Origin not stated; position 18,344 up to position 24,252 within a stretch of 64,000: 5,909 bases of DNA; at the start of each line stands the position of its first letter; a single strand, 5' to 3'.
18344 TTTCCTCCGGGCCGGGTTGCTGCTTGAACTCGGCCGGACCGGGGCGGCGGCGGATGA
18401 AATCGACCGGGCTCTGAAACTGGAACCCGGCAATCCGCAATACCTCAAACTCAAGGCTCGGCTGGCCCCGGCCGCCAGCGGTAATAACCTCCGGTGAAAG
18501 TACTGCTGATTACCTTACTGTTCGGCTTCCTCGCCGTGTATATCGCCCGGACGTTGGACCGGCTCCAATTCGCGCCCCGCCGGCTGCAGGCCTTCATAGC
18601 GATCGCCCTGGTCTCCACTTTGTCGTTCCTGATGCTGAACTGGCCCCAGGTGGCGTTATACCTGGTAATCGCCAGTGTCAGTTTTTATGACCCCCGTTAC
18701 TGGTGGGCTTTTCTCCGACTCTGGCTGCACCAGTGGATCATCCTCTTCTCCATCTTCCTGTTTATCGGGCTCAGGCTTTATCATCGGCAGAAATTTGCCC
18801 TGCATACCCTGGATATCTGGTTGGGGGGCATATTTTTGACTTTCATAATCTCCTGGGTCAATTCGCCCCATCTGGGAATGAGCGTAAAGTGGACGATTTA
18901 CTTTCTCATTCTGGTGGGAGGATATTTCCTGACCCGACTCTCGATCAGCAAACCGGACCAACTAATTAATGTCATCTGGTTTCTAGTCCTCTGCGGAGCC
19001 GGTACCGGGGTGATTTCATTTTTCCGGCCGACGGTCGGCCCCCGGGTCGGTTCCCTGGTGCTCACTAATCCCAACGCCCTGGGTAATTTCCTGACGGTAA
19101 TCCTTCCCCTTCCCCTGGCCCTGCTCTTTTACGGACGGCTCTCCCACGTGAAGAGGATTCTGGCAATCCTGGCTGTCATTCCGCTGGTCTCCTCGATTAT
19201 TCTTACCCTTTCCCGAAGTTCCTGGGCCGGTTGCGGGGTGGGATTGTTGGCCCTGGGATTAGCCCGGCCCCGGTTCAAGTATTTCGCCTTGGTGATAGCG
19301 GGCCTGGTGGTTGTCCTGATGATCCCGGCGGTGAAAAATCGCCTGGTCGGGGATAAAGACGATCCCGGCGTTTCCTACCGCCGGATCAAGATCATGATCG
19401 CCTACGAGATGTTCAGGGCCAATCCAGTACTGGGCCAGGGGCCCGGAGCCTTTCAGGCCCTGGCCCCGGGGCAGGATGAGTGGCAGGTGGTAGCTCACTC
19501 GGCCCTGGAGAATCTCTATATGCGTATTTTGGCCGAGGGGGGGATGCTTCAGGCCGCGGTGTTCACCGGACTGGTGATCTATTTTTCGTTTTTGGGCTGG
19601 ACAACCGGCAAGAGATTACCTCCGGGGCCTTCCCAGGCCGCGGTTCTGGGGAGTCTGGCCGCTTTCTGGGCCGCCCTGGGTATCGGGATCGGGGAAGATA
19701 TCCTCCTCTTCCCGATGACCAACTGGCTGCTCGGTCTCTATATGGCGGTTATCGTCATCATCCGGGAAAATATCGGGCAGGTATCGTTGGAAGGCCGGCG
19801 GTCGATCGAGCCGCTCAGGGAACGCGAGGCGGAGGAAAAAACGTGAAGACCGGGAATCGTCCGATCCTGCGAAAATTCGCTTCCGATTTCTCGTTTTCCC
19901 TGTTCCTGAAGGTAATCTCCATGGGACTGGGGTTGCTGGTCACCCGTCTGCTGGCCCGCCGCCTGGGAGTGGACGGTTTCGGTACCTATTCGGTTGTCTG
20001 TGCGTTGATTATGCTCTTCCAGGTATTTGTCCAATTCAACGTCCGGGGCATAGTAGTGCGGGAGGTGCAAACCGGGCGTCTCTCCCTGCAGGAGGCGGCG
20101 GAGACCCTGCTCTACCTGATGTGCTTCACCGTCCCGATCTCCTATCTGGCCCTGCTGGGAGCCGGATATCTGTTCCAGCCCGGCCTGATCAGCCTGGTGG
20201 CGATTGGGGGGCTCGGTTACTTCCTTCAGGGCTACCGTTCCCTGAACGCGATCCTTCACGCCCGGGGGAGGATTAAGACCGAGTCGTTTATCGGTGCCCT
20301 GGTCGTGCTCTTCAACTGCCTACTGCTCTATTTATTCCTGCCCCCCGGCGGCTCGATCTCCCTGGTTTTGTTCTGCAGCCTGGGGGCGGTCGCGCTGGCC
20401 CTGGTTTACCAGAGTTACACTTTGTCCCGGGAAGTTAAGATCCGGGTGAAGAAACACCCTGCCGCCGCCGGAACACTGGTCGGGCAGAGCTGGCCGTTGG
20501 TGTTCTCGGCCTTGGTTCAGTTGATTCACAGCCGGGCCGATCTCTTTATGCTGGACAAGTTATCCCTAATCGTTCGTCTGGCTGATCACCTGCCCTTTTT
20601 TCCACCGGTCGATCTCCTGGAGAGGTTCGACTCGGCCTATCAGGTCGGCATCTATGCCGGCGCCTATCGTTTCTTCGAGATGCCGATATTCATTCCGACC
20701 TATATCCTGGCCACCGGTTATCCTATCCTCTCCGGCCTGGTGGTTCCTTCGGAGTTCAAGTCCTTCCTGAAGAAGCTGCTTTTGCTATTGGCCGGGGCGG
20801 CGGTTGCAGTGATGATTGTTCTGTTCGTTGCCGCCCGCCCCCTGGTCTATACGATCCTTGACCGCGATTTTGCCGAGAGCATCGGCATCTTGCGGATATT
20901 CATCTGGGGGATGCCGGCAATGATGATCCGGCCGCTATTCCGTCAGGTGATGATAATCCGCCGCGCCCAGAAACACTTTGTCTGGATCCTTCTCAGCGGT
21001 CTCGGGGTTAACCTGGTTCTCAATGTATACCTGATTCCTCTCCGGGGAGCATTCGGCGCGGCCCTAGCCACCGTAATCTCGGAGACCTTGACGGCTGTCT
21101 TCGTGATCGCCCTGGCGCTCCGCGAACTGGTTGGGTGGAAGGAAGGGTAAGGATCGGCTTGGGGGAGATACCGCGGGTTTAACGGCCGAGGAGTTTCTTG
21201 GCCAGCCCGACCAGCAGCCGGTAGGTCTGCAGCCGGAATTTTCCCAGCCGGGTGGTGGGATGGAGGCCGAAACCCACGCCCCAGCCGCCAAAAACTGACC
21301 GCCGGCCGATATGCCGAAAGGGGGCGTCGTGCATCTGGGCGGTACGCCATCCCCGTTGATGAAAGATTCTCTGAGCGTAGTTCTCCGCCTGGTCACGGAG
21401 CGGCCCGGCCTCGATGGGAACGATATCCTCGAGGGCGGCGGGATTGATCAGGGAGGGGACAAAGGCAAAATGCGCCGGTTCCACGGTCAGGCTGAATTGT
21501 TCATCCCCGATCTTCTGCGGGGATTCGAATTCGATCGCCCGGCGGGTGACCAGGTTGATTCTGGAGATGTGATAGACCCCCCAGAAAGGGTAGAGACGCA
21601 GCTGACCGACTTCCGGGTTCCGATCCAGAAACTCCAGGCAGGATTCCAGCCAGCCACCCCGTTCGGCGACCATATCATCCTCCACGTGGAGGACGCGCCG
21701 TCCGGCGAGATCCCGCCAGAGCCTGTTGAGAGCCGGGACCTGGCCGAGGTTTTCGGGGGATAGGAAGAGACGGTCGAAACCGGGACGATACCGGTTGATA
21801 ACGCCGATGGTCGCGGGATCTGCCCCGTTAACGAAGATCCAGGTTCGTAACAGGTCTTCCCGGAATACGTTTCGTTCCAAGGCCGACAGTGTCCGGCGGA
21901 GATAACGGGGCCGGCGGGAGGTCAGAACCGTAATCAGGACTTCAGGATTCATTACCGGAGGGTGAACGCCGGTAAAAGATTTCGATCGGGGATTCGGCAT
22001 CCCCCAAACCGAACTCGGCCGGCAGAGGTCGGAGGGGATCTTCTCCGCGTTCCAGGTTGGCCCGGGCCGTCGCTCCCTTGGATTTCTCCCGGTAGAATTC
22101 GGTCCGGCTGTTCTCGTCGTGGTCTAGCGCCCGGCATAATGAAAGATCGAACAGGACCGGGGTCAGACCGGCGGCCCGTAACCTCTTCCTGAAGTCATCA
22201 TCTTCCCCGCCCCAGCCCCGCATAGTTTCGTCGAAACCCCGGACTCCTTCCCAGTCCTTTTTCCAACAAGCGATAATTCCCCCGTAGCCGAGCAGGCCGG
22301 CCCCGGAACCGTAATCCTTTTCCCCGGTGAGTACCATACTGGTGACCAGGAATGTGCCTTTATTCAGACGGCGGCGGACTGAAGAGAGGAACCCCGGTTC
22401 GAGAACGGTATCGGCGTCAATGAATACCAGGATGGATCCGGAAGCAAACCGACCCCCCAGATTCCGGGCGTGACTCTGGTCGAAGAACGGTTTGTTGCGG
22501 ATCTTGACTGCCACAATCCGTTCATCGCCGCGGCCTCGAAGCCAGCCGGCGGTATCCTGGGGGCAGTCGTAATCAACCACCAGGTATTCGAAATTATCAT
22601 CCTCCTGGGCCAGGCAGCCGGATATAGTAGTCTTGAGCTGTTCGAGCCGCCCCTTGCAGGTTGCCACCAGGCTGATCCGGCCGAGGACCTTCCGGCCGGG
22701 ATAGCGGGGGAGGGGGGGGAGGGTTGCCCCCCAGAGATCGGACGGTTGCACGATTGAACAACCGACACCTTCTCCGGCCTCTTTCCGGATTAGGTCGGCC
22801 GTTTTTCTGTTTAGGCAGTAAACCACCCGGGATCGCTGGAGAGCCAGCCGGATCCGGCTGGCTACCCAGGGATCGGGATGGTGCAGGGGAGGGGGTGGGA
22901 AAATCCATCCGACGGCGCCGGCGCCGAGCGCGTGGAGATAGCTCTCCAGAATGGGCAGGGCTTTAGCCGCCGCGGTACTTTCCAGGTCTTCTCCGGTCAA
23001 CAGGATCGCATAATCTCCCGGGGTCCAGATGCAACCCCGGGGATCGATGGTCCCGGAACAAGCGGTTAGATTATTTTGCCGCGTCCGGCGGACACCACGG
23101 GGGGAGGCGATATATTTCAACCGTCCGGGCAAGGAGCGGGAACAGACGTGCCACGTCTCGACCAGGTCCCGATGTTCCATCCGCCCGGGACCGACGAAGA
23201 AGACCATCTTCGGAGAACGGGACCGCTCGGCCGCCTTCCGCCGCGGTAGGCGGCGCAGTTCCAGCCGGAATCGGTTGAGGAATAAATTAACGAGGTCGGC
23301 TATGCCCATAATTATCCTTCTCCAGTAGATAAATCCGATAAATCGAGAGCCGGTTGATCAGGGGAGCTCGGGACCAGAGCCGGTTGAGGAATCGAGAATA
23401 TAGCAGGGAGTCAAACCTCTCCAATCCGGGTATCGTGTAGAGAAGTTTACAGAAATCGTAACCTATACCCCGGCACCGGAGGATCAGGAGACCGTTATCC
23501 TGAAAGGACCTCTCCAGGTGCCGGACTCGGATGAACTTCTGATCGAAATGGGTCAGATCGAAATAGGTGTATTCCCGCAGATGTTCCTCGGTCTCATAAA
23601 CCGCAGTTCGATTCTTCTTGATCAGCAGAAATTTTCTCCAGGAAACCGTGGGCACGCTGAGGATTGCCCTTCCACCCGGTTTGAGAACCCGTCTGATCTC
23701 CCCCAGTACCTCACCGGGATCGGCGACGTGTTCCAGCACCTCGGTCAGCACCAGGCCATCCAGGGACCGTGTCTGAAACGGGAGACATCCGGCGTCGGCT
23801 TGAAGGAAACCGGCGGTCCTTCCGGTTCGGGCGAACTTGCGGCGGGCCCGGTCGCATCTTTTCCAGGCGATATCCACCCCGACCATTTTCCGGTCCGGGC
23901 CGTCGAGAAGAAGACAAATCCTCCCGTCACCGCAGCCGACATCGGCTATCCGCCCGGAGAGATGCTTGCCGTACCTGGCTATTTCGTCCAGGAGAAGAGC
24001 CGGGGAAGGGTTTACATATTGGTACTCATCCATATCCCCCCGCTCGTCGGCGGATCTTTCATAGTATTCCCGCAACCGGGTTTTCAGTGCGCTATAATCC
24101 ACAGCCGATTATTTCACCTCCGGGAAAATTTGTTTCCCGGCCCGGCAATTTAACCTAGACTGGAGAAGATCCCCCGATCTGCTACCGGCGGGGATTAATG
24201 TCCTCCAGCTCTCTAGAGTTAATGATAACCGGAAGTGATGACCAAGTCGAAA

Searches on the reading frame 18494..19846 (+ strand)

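Call 7: search_protein_families(library=pfam, proteins=[window:18494-19846:+], max_evalue=0.001)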
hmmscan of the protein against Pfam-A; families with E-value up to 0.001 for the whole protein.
window:18494-19846:+ (450 aa): 1 family
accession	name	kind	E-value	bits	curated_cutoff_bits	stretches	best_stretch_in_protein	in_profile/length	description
PF04932.20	Wzy_C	-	8.4e-16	58.5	31.7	1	227-357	2-148/149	O-Antigen ligase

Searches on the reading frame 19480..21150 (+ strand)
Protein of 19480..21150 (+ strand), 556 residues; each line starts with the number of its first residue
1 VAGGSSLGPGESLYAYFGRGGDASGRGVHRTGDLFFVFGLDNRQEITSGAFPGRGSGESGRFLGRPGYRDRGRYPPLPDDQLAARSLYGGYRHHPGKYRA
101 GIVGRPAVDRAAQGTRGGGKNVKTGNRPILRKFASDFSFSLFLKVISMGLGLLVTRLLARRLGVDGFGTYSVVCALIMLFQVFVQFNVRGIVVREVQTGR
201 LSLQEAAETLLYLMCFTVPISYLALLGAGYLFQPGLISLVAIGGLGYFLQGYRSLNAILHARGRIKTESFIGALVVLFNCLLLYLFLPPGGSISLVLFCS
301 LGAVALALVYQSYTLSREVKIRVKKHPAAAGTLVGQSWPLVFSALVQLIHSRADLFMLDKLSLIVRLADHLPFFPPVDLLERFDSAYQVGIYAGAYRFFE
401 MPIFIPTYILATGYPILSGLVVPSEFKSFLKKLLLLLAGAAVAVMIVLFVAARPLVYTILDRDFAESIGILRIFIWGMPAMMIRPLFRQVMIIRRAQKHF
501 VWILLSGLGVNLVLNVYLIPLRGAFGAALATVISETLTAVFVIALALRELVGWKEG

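Call 7: search_protein_families(library=pfam, proteins=[window:19480-21150:+], max_evalue=0.001)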
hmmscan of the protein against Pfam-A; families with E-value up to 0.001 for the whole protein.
window:19480-21150:+ (556 aa): 3 families
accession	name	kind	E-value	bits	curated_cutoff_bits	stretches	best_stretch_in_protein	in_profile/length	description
PF01943.22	Polysacc_synt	-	4.6e-08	33.2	28.2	1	136-419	4-272/274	Polysaccharide biosynthesis protein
PF13440.11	Polysacc_synt_3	-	1.7e-07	31.3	23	0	157-357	1-201/293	Polysaccharide biosynthesis protein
PF03023.19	MurJ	-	1.3e-05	24.5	27.4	1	424-551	268-404/451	Lipid II flippase MurJ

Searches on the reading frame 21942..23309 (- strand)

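Call 7: search_protein_families(library=pfam, proteins=[window:21942-23309:-], max_evalue=0.001)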
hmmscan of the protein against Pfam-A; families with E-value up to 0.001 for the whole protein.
window:21942-23309:- (455 aa): 3 families
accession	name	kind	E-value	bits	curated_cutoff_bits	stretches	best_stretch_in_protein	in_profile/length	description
PF02709.20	Glyco_transf_7C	-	1e-12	47.9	23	1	343-383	21-61/78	N-terminal domain of galactosyltransferase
PF00535.33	Glycos_transf_2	-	2.1e-10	41.2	23.3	1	213-320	1-108/168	Glycosyl transferase family 2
PF10111.15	Glyco_tranf_2_2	-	1e-07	32.2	27.3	1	235-303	25-94/276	Glycosyltransferase like family 2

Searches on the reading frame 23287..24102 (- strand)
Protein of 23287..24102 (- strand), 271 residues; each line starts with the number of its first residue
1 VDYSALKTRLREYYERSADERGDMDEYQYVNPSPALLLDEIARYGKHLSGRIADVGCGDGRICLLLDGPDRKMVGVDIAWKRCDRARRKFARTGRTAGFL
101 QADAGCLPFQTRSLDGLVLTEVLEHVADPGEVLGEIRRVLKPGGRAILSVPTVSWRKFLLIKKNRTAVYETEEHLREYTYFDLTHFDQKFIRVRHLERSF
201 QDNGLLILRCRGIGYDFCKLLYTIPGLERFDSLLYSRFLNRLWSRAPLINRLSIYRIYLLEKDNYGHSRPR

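Call 7: search_protein_families(library=pfam, proteins=[window:23287-24102:-], max_evalue=0.001)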
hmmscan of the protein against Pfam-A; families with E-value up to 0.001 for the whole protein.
window:23287-24102:- (271 aa): 7 families
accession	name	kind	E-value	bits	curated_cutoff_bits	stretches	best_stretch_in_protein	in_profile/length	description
PF08241.18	Methyltransf_11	-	1.7e-20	73.9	21.2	1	54-147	2-94/95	Methyltransferase domain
PF13649.12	Methyltransf_25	-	3e-18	66.7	27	1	52-144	1-97/97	Methyltransferase domain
PF13489.12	Methyltransf_23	-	7.9e-18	65.2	27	1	36-205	8-159/164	Methyltransferase domain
PF13847.12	Methyltransf_31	-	1e-15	58.1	27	1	51-152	6-113/145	Methyltransferase domain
PF08242.18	Methyltransf_12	-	3.6e-13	50.5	30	1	54-145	2-97/98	Methyltransferase domain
PF01209.24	Ubie_methyltran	-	5.8e-09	36.1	20.1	1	50-146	49-149/233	ubiE/COQ5 methyltransferase family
PF07021.18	MetW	-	3.2e-07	30.6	21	1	50-166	15-127/193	Methionine biosynthesis protein MetW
